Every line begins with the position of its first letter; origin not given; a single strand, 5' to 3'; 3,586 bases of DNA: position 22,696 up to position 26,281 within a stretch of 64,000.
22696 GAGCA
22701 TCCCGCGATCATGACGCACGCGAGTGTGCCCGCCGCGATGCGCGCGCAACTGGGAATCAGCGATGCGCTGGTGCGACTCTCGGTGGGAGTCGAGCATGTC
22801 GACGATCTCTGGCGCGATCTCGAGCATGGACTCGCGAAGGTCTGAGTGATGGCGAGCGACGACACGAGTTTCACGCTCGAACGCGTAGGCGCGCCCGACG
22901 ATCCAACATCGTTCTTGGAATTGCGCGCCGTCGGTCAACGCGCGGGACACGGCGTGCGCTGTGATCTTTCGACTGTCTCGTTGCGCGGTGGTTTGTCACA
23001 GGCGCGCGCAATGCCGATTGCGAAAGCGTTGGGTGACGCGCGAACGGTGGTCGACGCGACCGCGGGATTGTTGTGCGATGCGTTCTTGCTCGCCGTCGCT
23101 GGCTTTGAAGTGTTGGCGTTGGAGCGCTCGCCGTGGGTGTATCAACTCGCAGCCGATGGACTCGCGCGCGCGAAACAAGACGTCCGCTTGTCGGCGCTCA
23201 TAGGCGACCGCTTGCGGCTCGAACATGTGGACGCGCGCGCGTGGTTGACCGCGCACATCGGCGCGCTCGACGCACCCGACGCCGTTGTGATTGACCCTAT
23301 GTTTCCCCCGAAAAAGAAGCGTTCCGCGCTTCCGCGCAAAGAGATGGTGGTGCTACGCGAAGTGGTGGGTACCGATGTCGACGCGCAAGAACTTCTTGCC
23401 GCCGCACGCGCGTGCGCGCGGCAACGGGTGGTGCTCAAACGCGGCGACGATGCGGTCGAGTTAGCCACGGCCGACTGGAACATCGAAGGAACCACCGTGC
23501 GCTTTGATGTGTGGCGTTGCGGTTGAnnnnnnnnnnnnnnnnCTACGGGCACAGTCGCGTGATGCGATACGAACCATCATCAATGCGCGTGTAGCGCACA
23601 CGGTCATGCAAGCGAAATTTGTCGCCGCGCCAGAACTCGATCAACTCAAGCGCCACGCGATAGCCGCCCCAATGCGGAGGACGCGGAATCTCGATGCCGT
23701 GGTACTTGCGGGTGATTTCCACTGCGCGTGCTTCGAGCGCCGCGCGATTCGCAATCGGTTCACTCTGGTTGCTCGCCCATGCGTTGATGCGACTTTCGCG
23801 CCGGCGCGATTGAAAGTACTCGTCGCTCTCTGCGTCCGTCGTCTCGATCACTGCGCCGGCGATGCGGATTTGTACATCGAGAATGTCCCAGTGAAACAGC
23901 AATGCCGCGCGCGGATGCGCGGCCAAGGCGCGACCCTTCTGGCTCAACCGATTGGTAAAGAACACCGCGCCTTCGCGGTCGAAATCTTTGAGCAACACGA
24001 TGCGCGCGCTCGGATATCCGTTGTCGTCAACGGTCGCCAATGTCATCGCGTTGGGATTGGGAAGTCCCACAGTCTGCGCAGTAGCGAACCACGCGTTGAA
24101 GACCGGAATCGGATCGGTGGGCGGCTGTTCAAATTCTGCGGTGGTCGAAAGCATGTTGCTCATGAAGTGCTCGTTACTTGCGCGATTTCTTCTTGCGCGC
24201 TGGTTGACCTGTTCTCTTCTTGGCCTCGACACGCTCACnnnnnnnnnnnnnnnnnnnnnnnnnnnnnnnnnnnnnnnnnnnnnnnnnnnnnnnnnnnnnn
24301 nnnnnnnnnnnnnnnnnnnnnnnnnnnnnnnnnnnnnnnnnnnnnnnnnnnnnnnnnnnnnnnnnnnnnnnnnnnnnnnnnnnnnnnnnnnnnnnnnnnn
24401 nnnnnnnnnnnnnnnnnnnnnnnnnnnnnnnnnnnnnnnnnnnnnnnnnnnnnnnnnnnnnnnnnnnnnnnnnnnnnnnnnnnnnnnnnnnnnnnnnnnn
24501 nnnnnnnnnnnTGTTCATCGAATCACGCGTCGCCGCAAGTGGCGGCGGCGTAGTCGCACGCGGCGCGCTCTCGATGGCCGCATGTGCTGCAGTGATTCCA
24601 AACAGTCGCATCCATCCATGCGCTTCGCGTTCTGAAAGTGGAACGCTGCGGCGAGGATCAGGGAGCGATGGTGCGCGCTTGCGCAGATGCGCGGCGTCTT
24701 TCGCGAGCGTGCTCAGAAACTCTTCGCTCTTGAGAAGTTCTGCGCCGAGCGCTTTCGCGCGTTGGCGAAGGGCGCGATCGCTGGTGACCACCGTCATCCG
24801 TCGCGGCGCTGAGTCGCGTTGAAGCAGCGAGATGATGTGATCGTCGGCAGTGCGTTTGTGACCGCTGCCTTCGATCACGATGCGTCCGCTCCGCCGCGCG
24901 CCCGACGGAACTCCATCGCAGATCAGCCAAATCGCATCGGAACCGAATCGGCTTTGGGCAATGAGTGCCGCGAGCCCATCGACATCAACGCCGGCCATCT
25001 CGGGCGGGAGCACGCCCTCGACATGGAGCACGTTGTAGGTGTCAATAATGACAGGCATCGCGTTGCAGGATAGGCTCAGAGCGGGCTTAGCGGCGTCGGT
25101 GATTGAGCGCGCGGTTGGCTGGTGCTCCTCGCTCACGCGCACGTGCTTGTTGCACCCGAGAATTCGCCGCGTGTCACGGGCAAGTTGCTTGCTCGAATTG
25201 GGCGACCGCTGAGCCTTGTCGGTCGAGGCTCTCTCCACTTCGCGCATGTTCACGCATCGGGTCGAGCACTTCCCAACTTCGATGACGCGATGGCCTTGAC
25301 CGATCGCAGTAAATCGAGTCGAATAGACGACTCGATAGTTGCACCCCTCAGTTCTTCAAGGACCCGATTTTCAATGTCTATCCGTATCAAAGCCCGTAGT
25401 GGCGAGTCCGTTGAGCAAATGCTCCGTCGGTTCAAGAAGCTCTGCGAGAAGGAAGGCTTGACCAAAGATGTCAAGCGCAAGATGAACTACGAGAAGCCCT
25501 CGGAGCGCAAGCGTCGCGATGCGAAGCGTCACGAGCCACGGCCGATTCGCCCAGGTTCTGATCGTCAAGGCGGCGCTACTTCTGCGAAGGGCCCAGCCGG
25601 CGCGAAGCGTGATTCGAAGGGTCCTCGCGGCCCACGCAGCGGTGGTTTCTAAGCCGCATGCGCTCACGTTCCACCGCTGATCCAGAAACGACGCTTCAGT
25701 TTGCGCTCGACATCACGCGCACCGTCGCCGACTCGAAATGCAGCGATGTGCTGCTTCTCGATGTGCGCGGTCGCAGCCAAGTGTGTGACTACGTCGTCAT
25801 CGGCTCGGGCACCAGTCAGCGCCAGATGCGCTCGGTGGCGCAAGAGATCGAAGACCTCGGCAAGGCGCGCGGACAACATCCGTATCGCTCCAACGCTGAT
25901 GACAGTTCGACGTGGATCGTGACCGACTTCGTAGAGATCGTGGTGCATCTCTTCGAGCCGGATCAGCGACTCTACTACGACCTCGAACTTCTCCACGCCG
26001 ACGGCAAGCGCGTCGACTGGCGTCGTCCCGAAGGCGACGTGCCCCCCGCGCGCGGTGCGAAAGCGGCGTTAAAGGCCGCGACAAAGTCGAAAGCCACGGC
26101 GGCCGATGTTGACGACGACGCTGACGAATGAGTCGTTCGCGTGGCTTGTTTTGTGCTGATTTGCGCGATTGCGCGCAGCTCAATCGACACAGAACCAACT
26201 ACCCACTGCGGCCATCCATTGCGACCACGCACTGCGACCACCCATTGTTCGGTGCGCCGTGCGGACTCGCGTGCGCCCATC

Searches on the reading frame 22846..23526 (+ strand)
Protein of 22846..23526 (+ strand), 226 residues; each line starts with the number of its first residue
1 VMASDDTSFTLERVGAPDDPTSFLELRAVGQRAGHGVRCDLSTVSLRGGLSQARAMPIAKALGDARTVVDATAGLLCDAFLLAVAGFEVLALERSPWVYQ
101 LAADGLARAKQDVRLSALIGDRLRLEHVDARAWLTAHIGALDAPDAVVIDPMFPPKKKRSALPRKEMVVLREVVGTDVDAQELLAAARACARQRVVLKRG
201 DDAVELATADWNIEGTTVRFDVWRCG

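Call 88: search_protein_families(library=pfam, proteins=[window:22846-23526:+], max_evalue=0.001)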
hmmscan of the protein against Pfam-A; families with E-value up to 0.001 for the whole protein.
window:22846-23526:+ (226 aa): 1 family
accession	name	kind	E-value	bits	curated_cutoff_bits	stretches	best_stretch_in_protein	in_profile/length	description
PF04445.19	SAM_MT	-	4.3e-47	160.9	26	1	24-223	25-228/230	Putative SAM-dependent methyltransferase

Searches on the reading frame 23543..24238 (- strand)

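Call 88: search_protein_families(library=pfam, proteins=[window:23543-24238:-], max_evalue=0.001)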
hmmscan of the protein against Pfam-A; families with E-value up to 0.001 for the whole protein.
window:23543-24238:- (231 aa): 2 families
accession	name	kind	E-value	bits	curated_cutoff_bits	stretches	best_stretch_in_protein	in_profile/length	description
PF01243.27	PNPOx_N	-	5.4e-26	91.8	28.1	1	59-176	9-117/120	Pyridoxamine 5'-phosphate oxidase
PF10590.14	PNP_phzG_C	-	2.8e-17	62.8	27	1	190-231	1-42/42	Pyridoxine 5'-phosphate oxidase C-terminal dimerisation region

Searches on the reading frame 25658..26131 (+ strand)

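Call 88: search_protein_families(library=pfam, proteins=[window:25658-26131:+], max_evalue=0.001)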
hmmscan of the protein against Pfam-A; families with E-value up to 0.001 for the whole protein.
window:25658-26131:+ (157 aa): 1 family
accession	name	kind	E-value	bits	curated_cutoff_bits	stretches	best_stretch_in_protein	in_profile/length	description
PF02410.21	RsfS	-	1.9e-25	89.4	21.6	1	19-112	3-97/98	Ribosomal silencing factor during starvation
